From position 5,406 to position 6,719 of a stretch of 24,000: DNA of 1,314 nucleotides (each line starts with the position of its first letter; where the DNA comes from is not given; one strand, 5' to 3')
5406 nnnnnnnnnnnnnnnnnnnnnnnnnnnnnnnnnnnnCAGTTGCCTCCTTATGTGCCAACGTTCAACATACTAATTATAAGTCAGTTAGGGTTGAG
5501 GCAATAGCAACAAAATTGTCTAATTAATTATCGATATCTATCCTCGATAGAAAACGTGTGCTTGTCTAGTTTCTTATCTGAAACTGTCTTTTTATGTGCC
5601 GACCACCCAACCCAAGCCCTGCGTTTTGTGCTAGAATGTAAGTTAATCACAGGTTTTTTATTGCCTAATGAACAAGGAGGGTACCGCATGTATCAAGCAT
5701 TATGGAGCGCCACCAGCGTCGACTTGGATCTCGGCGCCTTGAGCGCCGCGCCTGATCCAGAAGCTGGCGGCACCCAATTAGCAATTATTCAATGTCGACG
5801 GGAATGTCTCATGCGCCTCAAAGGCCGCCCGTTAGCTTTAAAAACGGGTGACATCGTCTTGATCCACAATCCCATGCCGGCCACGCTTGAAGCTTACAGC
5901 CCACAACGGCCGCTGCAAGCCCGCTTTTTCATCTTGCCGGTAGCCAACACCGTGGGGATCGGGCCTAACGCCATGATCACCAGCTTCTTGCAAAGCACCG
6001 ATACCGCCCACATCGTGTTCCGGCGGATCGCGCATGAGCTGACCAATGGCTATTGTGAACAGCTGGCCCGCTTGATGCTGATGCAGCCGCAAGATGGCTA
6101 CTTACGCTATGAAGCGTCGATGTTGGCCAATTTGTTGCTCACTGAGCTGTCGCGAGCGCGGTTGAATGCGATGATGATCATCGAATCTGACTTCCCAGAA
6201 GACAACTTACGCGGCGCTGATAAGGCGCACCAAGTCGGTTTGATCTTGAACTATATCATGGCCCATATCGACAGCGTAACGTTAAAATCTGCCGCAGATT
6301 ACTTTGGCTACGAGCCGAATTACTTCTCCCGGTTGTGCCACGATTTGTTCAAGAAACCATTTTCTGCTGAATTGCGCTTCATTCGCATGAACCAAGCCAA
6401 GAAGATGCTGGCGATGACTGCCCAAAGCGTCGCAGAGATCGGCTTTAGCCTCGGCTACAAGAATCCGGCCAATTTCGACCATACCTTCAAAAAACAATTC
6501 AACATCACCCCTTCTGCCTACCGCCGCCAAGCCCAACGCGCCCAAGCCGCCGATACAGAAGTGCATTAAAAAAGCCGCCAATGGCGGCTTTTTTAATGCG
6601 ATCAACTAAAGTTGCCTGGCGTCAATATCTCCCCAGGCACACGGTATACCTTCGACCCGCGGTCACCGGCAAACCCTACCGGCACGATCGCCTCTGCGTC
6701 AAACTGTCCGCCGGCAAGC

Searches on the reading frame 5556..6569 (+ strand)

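Call 11: search_protein_families(library=pfam, proteins=[window:5556-6569:+])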
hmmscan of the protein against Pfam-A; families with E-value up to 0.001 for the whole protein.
window:5556-6569:+ (337 aa): 2 families
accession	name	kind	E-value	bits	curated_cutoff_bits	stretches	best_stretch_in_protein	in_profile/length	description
PF12833.13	HTH_18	-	2.6e-19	69.7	33.6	1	247-325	2-80/80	Helix-turn-helix domain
PF00165.29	HTH_AraC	-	2.8e-11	43.7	26.6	1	287-324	6-42/42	Bacterial regulatory helix-turn-helix proteins, AraC family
